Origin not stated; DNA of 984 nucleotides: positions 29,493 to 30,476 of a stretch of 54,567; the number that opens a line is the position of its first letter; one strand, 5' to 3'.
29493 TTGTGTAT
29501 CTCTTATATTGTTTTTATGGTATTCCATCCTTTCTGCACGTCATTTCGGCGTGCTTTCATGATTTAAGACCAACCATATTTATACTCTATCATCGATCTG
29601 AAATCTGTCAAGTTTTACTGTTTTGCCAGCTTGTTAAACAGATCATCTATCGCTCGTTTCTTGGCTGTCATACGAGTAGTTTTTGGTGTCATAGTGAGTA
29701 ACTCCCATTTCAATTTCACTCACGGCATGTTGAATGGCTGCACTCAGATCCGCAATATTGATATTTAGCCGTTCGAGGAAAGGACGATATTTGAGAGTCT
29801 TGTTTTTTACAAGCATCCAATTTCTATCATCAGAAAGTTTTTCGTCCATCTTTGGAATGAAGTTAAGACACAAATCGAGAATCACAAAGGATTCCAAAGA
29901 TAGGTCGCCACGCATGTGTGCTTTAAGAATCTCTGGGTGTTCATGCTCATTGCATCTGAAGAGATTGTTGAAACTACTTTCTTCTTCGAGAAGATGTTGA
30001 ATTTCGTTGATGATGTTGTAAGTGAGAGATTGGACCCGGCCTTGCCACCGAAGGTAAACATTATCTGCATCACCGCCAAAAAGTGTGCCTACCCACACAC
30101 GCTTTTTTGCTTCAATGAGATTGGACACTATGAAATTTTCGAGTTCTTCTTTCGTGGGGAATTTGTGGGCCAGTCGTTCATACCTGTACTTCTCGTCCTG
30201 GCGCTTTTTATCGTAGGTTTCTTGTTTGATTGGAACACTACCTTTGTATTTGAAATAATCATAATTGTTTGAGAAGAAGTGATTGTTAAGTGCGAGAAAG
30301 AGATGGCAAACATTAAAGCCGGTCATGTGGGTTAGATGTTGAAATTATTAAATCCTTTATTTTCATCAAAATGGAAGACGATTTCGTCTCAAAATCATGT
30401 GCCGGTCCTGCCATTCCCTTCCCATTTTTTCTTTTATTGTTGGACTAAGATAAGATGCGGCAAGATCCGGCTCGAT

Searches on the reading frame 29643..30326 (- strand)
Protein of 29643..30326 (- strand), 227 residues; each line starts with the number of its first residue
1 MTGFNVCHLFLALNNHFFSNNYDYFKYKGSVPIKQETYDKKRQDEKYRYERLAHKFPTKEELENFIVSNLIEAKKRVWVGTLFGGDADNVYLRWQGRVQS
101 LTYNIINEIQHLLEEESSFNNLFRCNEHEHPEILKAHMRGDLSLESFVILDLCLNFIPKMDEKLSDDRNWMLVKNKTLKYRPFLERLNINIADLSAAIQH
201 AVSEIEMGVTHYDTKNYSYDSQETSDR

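Call 90: search_protein_families(library=phrogs, proteins=[window:29643-30326:-], max_evalue=0.00001)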
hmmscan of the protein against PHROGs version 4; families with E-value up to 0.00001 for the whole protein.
window:29643-30326:- (227 aa): 1 family
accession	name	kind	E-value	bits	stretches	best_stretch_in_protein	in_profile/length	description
phrog_269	-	DNA, RNA and nucleotide metabolism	6.3e-51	174.1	1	1-185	8-192/211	DNA helicase loader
